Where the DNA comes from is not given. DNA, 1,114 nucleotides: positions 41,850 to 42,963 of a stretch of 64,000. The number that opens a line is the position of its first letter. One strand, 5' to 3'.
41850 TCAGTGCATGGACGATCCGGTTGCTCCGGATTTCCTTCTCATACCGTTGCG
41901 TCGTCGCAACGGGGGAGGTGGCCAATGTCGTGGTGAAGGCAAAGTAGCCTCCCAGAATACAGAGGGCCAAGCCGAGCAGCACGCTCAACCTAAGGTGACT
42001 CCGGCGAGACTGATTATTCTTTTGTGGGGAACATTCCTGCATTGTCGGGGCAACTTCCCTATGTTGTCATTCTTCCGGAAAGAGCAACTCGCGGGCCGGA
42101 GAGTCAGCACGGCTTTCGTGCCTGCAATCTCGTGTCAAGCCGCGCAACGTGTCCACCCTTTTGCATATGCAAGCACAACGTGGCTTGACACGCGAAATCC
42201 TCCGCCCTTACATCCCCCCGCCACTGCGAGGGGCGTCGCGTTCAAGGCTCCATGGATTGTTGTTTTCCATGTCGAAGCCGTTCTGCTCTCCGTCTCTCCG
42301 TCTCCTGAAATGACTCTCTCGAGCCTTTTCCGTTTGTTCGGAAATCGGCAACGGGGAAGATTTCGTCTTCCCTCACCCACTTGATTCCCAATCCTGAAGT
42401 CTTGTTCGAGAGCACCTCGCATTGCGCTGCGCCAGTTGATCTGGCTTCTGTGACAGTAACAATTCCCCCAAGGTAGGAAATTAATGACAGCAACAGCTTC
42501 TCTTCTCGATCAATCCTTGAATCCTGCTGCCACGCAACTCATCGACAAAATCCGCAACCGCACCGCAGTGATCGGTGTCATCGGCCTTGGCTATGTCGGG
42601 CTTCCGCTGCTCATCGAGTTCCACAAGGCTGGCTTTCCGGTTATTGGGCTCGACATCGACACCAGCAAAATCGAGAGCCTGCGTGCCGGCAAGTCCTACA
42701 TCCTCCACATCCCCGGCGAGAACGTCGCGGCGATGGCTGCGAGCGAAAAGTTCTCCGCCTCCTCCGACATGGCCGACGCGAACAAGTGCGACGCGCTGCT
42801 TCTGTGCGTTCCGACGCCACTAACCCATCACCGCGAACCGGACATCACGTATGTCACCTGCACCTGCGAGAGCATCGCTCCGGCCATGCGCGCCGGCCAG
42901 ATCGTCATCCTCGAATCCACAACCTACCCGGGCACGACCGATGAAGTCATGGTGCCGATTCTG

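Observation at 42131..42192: Nested palindromes with symmetric TTGACA hexamers in the divergent leader of the biosynthesis unit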

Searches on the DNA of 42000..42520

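Call 34: search_rna_families(source=window, start=42000, end=42520, threshold=evalue, max_evalue=5)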
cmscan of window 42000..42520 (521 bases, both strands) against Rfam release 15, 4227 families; matches with E-value up to 5: 1.
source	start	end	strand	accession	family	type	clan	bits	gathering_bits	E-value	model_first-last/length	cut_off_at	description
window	42009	42354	+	RF02042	HOTTIP_3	Gene; lncRNA;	-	7.5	50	1.8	17-353/353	no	HOXA transcript at the distal tip, conserved region 3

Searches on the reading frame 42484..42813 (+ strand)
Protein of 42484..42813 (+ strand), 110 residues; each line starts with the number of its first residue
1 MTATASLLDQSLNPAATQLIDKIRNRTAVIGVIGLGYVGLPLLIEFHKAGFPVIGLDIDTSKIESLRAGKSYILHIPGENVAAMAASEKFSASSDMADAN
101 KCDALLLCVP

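Call 87: find_homologous_proteins(query=window:42484-42813:+, max_evalue=1e-20)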
Query window:42484-42813:+ (110 aa): 46 proteins with E <= 1e-20 among 227 candidates.
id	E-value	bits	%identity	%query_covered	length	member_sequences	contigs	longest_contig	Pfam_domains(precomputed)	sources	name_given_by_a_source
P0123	8.9e-30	120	53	84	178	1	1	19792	PF03446.22,PF02826.26,PF03721.21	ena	-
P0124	2.6e-29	119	63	84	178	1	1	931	PF03446.22,PF03721.21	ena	-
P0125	3.2e-27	112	59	84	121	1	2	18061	PF03446.22,PF03721.21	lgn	-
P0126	7.7e-27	111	58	83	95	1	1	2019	PF03446.22,PF03721.21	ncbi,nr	ncbi:MAG: nucleotide sugar dehydrogenase, partial [Nitrospinae bacterium]|nr:nucleotide sugar dehydr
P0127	4.1e-26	109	55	85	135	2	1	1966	PF03446.22,PF03721.21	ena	-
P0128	3.3e-25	106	55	86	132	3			PF03446.22,PF03721.21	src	-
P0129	5.4e-25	105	55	84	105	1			PF03446.22,PF03721.21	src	-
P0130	9.2e-25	104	54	84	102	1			PF03446.22,PF03721.21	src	-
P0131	1.0e-24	104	54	86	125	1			PF03446.22,PF03721.21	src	-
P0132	1.6e-24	104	55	84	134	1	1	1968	PF03446.22,PF03721.21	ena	-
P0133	1.7e-24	103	54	85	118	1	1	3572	PF03446.22,PF03721.21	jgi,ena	-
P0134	5.2e-24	102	51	88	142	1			PF03446.22,PF03721.21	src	-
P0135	5.6e-24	102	50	94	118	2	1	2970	PF03446.22,PF03721.21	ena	-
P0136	5.8e-24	102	57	84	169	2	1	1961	PF03446.22,PF03721.21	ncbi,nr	ncbi:MAG: nucleotide sugar dehydrogenase, partial [Thermoguttaceae bacterium]|nr:nucleotide sugar de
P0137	8.4e-24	101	57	84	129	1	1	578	PF03721.21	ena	-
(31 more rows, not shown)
